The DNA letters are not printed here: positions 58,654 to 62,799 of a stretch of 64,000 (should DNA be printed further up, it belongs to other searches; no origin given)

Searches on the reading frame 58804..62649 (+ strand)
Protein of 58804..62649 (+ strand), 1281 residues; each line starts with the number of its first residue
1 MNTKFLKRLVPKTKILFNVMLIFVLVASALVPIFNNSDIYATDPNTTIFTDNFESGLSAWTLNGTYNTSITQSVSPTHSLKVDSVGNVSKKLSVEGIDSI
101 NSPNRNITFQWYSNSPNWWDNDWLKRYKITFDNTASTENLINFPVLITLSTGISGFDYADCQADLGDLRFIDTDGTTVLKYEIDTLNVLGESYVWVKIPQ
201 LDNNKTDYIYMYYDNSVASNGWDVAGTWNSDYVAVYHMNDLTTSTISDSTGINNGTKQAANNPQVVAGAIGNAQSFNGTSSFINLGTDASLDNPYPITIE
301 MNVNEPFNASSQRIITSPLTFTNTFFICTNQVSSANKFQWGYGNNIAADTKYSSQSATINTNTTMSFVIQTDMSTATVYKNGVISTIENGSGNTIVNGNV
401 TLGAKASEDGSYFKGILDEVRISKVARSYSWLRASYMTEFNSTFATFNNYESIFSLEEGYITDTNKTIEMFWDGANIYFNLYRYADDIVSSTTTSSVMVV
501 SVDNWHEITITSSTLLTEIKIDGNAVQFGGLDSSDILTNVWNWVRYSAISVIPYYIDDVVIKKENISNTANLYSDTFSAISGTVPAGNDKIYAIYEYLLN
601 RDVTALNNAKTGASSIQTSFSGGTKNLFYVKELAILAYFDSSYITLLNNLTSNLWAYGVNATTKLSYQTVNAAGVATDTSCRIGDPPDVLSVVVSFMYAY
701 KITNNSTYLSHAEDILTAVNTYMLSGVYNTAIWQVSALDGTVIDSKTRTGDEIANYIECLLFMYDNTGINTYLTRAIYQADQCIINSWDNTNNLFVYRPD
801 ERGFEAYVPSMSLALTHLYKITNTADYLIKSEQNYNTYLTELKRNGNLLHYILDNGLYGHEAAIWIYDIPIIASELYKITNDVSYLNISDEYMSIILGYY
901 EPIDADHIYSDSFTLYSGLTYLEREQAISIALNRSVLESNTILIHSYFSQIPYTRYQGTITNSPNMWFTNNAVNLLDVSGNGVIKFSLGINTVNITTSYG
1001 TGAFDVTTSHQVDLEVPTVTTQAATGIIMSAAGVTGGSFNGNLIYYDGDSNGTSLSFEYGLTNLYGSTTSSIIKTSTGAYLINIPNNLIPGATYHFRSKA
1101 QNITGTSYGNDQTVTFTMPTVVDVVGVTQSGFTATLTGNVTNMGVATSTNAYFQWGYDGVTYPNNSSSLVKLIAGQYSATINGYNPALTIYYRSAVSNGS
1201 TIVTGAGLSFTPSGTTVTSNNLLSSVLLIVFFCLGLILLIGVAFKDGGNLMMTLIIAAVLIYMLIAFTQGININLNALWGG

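Call 60: search_protein_families(library=pfam, proteins=[window:58804-62649:+], max_evalue=0.01)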
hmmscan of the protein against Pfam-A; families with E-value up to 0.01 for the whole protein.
window:58804-62649:+ (1281 aa): 1 family
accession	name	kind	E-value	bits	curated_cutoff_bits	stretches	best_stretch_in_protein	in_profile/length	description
PF10102.14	DUF2341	-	7.1e-11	42.8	23.4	1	164-246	1-76/84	Domain of unknown function (DUF2341)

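Call 69: search_protein_families(library=phrogs, proteins=[window:58804-62649:+], max_evalue=0.01)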
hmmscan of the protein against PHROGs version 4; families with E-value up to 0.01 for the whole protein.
window:58804-62649:+ (1281 aa): 0 families
